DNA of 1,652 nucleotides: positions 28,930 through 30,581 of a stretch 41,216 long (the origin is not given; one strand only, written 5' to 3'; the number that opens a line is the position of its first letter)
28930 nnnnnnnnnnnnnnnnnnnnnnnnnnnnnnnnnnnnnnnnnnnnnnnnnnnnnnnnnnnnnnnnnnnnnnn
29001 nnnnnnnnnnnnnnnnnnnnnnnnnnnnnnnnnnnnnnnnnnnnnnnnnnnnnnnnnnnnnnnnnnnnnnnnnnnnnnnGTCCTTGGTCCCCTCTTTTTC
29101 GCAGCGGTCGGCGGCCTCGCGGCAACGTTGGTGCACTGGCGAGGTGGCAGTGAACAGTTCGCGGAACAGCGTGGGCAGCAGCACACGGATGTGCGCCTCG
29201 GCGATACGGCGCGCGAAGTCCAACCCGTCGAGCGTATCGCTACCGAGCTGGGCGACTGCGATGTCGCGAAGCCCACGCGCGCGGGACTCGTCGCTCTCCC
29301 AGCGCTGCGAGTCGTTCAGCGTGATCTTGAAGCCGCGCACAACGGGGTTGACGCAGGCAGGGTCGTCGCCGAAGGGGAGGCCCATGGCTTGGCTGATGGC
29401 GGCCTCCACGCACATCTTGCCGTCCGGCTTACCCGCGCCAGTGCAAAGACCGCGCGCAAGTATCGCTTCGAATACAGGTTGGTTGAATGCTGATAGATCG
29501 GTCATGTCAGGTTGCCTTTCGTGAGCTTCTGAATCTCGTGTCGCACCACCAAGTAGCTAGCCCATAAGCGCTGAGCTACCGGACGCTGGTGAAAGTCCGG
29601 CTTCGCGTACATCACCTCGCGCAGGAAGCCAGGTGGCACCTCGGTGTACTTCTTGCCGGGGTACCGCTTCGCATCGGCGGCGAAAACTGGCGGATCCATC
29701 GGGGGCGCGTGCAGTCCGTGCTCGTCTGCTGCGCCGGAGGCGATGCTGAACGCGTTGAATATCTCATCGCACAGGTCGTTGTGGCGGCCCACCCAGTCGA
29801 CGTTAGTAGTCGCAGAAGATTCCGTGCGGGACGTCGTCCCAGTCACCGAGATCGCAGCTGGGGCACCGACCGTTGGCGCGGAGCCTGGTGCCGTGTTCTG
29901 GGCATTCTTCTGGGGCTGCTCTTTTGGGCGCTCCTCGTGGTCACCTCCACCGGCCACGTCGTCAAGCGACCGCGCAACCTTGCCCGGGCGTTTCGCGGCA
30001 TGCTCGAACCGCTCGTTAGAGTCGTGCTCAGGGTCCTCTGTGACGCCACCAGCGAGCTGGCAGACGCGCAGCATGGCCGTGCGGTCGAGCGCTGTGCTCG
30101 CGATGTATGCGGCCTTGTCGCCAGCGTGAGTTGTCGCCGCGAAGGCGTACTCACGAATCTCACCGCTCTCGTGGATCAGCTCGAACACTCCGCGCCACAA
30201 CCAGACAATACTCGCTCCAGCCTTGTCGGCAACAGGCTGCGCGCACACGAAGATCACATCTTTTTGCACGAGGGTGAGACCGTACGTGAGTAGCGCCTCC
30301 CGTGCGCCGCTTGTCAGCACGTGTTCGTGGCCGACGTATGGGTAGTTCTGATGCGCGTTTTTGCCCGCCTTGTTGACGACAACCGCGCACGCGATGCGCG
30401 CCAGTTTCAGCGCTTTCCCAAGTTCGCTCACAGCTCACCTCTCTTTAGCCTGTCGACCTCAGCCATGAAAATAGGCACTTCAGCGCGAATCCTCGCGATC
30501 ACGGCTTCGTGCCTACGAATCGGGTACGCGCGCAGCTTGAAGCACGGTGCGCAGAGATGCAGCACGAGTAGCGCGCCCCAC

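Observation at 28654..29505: Four-copy family of GCT-encoded periodic Ala-repeat proteins taking up about 7.5% of the phage genome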

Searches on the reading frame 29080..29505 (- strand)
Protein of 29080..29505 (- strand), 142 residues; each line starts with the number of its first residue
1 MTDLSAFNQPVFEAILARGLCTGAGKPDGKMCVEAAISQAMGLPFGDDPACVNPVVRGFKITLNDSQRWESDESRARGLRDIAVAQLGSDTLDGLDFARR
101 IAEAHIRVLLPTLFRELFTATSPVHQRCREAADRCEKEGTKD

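Call 51: search_protein_families(library=pfam, proteins=[window:29080-29505:-], max_evalue=1)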
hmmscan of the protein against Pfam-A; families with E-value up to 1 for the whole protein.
seq(142 aa): 0 families

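Call 52: search_protein_families(library=phrogs, proteins=[window:29080-29505:-], max_evalue=0.01)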
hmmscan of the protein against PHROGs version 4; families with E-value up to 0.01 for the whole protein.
seq(142 aa): 0 families

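Call 66: search_protein_representatives(alignment_id=A5)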
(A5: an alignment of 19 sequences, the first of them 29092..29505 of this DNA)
Query: 19 sequences, 135 profile positions. Proteins with E-value up to 0.001 (for the whole library): 1652; up to 1e-10: 1324; up to 1e-30: 408. The best 150 are listed.
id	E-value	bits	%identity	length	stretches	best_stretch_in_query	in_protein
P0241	2.1e-59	215.3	-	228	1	3-135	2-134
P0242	2.4e-59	215.1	-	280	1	1-134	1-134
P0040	7.5e-59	213.5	-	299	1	2-134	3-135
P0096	2.3e-58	211.9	-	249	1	2-134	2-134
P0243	5.5e-58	210.7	-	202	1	2-134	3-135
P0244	6.2e-58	210.5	-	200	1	2-135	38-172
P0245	1.5e-57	209.2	-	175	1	2-133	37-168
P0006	2.9e-57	208.3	-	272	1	3-135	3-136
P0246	3.1e-57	208.3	-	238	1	2-135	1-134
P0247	4.6e-57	207.7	-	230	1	3-134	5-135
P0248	4.8e-56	204.4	-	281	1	3-135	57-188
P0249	5.7e-56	204.2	-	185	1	1-134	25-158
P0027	7.5e-56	203.8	-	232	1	3-135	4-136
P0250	1.1e-55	203.2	-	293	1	2-134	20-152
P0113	2.0e-55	202.4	-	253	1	2-134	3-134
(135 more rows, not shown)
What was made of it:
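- Head and tail are conserved in the Ala frame in 1,652 clusters (call 66).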

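Call 75: search_solved_structures(query=A5, max_evalue=10)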
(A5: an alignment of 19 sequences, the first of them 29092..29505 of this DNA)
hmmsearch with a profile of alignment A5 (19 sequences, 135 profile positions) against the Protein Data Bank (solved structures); distinct sequences matched with E-value up to 10: 4.
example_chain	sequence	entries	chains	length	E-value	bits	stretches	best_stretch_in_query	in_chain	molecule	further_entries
4iuw_A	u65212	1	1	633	0.024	17.5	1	48-87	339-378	Neutral endopeptidase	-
2az0_A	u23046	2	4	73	0.78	12.6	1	34-69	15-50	B2 protein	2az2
2b9z_A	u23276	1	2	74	1.2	12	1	34-68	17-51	B2 protein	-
5umb_A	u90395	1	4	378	1.4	11.8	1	82-130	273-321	Chaperone DnaK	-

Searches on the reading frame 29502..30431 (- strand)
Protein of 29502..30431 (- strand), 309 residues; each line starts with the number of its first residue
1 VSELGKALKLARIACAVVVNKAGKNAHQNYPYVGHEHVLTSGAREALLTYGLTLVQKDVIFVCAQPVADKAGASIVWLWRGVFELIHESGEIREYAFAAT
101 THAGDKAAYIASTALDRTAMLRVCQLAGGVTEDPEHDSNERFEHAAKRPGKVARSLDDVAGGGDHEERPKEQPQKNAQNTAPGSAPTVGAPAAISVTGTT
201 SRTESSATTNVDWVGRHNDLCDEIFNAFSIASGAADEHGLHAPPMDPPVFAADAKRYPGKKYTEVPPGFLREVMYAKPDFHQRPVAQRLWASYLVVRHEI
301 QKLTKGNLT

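Call 27: search_protein_families(library=pfam, proteins=[window:29502-30431:-], max_evalue=0.01)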
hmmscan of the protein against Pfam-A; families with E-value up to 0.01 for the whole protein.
window:29502-30431:- (309 aa): 0 families

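Call 35: search_protein_families(library=padloc, proteins=[window:29502-30431:-], max_evalue=0.1)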
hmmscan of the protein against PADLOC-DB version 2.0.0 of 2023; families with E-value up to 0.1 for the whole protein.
window:29502-30431:- (309 aa): 0 families

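Call 52: search_protein_families(library=phrogs, proteins=[window:29502-30431:-], max_evalue=0.01)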
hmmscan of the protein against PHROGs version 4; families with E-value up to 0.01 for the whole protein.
window:29502-30431:- (309 aa): 1 family
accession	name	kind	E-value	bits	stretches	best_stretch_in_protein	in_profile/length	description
phrog_155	-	DNA, RNA and nucleotide metabolism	4e-10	40.8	1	8-136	70-197/308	Erf-like ssDNA annealing protein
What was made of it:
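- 29502..30431 (-): Erf-like single-strand annealing protein, lying between P3 and P2. phrog_155 at E 4e-10 (call 52).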
